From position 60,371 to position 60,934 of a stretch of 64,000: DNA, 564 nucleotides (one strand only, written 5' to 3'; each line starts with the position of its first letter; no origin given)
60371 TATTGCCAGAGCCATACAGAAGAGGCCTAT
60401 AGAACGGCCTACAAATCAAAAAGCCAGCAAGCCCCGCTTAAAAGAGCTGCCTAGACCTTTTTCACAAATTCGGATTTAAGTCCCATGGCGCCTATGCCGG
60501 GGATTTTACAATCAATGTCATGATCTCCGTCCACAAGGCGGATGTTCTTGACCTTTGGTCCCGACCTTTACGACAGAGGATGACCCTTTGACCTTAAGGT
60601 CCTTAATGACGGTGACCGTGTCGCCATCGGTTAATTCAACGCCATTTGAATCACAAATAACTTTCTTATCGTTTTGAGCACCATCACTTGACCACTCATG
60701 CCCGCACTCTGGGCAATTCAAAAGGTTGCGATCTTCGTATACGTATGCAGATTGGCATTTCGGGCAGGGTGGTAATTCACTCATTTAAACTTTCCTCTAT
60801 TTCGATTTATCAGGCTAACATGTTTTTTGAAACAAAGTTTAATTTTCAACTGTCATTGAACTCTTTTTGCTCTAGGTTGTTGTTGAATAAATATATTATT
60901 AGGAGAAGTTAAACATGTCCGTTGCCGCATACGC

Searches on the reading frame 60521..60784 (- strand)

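Call 37: search_protein_families(library=pfam, proteins=[window:60521-60784:-], max_evalue=0.01)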
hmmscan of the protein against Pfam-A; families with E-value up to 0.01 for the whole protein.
window:60521-60784:- (88 aa): 10 families
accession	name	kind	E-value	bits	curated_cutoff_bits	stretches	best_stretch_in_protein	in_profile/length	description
PF08274.17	Zn_Ribbon_YjdM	-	5e-15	55.6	30.8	1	3-32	1-30/30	PhnA Zinc-Ribbon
PF03831.20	YjdM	-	9.3e-15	54.7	23.2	1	44-77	2-35/69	PhnA domain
PF22191.2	IBR_1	-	0.00017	21.8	27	1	6-31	5-31/47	IBR domain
PF08271.17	Zn_Ribbon_TF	-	0.00052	20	29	1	7-33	3-31/43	TFIIB zinc-binding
PF12760.12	Zn_ribbon_IS1595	-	0.00064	20.1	25.4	1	6-29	20-45/46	Transposase zinc-ribbon domain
PF24292.1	DUF7479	-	0.0031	18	27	0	3-18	29-44/60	Domain of unknown function (DUF7479)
PF14354.12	Lar_restr_allev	-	0.0043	17.7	28.6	0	3-41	2-49/58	Restriction alleviation protein Lar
PF14768.12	RPA_interact_C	-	0.0055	17.7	25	0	7-33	2-27/80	Replication protein A interacting C-terminal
PF18551.6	TackOD1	-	0.0067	16.4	32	1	7-45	91-128/188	Thaumarchaeal output domain 1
PF08792.16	A2L_zn_ribbon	-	0.0072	16.4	22.9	0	7-28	6-28/33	A2L zinc ribbon domain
